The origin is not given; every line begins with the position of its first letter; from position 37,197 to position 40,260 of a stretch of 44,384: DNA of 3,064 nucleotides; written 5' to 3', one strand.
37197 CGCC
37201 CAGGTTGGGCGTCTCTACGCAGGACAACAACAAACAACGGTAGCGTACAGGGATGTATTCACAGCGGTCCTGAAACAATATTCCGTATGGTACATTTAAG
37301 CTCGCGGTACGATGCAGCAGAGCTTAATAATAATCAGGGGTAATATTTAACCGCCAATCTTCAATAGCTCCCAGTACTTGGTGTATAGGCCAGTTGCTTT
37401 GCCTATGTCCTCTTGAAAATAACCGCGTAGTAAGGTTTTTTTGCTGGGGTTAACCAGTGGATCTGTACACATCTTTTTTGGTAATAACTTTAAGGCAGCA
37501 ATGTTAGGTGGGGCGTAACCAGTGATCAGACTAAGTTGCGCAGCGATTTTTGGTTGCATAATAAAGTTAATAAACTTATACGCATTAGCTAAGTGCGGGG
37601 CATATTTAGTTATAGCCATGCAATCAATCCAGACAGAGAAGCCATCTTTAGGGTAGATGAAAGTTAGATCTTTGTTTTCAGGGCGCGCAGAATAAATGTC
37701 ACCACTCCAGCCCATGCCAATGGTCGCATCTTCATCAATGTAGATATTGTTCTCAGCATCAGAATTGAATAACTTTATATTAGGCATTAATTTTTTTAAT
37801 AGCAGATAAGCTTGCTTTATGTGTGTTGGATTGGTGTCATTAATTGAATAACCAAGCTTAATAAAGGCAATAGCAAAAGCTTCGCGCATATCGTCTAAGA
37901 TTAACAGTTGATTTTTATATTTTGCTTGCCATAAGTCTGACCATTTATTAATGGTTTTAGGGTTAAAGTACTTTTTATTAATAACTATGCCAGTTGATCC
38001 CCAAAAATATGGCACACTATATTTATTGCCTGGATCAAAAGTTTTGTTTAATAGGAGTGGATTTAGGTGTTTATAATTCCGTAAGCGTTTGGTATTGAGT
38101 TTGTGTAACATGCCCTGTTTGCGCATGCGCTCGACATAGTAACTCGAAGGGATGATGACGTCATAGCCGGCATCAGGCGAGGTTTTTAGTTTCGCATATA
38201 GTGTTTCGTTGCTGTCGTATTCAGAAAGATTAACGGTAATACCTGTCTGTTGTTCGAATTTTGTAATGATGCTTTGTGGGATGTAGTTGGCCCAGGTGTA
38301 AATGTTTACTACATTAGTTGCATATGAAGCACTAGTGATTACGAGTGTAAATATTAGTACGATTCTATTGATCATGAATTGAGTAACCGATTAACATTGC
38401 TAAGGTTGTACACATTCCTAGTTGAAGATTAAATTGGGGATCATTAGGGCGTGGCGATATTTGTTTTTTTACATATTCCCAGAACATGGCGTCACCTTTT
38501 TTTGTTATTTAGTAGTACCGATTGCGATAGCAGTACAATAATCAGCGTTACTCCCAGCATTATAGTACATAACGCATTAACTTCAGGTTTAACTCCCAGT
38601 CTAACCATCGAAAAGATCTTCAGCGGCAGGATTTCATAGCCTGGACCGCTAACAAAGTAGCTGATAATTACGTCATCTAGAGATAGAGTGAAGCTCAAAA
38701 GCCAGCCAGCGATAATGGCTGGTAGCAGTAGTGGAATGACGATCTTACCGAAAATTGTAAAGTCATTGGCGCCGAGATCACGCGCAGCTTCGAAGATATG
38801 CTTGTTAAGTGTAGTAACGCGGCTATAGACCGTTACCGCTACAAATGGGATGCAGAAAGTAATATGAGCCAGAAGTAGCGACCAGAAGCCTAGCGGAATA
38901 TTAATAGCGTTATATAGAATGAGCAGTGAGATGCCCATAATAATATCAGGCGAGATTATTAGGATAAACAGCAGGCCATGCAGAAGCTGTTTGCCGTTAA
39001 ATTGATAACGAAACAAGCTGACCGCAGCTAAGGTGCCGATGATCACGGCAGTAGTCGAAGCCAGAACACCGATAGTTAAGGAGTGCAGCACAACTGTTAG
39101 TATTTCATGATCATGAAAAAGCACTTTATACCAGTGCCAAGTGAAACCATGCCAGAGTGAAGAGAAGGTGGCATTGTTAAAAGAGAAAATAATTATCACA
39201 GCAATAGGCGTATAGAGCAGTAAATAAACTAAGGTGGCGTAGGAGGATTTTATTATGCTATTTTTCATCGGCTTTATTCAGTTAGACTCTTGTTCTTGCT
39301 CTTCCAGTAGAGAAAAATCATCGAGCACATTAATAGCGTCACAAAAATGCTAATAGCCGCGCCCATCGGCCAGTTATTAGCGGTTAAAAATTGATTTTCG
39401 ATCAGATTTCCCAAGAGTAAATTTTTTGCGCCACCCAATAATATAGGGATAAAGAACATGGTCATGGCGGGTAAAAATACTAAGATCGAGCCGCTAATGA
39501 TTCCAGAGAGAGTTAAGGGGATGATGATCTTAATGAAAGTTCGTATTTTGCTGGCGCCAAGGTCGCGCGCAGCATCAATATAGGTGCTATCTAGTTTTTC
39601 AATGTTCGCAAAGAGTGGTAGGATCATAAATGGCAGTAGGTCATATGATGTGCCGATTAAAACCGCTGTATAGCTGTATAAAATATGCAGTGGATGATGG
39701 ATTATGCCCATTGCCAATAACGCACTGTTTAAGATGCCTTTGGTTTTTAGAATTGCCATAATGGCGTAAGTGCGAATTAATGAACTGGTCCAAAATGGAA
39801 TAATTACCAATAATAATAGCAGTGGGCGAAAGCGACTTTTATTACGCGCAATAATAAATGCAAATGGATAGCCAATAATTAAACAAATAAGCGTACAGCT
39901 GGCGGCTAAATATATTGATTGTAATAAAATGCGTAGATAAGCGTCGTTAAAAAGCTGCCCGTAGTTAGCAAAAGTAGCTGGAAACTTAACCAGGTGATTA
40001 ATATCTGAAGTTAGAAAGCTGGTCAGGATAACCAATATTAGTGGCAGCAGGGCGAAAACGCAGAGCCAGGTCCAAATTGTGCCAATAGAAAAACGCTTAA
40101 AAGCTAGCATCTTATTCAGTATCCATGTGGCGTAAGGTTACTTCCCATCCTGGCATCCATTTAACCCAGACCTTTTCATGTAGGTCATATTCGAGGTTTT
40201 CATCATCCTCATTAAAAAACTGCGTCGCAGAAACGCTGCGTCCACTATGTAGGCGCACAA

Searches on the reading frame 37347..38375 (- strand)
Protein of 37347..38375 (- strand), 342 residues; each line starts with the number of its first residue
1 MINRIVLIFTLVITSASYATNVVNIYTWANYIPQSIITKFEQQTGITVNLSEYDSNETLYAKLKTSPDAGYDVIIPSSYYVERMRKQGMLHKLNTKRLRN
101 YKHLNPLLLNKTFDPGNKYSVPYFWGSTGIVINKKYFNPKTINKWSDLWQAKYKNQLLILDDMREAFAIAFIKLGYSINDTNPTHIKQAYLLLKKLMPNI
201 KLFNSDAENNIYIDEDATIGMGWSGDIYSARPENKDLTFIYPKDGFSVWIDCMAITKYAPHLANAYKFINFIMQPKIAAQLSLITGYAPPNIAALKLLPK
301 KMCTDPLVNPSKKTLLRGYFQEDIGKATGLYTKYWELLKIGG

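Call 31: search_protein_families(library=pfam, proteins=[window:37347-38375:-], max_evalue=0.0001)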
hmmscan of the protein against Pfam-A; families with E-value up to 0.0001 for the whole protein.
window:37347-38375:- (342 aa): 4 families
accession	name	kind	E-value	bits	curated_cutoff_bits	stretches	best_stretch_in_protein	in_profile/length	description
PF13416.11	SBP_bac_8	-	9.4e-39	134.3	27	1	36-295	2-266/279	Bacterial extracellular solute-binding protein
PF13343.11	SBP_bac_6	-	2.2e-24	86.7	24.6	1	72-290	5-219/245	Bacterial extracellular solute-binding protein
PF01547.30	SBP_bac_1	-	7.8e-15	56.1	26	1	34-276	12-304/307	Bacterial extracellular solute-binding protein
PF13531.11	SBP_bac_11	-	1.2e-12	48.6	25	1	35-279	15-219/227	Bacterial extracellular solute-binding protein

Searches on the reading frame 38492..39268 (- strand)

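Call 31: search_protein_families(library=pfam, proteins=[window:38492-39268:-], max_evalue=0.0001)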
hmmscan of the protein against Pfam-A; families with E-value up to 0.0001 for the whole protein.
window:38492-39268:- (258 aa): 1 family
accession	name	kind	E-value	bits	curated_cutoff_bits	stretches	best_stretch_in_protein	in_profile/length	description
PF00528.27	BPD_transp_1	-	4.9e-14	52.9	26.4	1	74-248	1-168/184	Binding-protein-dependent transport system inner membrane component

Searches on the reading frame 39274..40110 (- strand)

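Call 31: search_protein_families(library=pfam, proteins=[window:39274-40110:-], max_evalue=0.0001)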
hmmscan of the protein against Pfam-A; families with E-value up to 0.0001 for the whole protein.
window:39274-40110:- (278 aa): 1 family
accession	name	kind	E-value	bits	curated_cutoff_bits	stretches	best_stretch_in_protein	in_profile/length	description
PF00528.27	BPD_transp_1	-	4.5e-14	53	26.4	1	80-269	1-177/184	Binding-protein-dependent transport system inner membrane component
